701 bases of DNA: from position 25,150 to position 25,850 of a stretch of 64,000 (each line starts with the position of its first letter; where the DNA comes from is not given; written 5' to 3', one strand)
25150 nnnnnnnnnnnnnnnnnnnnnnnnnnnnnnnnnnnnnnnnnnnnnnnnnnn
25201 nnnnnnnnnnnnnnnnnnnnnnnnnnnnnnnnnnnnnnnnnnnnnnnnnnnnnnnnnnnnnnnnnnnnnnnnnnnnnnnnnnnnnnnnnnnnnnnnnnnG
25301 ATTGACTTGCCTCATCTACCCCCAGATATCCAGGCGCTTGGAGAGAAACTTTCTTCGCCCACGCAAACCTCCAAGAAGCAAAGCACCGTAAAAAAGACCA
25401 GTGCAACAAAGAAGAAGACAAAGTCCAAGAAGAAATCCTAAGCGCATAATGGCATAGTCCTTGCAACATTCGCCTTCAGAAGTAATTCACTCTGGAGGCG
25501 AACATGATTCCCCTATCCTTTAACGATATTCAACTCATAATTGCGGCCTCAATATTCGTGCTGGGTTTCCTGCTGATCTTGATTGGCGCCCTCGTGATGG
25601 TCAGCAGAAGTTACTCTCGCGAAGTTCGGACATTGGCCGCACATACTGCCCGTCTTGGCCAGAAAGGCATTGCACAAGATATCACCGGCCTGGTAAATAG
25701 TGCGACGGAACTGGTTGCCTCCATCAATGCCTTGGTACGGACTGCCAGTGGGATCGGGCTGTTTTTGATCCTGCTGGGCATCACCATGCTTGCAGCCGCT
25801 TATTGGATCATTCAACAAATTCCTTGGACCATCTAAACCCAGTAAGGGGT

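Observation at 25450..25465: Sigma-54 promoter P1 sits 9 nt after the activator gene stop codon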

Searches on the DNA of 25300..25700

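Call 38: search_rna_families(source=window, start=25300, end=25700, threshold=evalue, max_evalue=10)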
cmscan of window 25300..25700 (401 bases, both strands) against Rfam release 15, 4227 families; matches with E-value up to 10: 4.
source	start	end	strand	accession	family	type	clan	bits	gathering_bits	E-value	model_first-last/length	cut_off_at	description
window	25392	25468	+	RF02183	ST7-OT3_1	Gene; lncRNA;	-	16.3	50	3.5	1-79/79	no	ST7 overlapping transcript 3 conserved region 1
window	25418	25501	-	RF00659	mir-365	Gene; miRNA;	-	14.5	62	4.6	1-86/86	no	mir-365 microRNA precursor family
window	25450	25466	+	RF02448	SpR20_sRNA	Gene; sRNA;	-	12.6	45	5.6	1-45/45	no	Streptococcus sRNA SpR20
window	25656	25690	-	RF01630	ceN40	Gene; snRNA; snoRNA; CD-box;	-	10.8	35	8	1-123/123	no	Nematode snoRNA ceN40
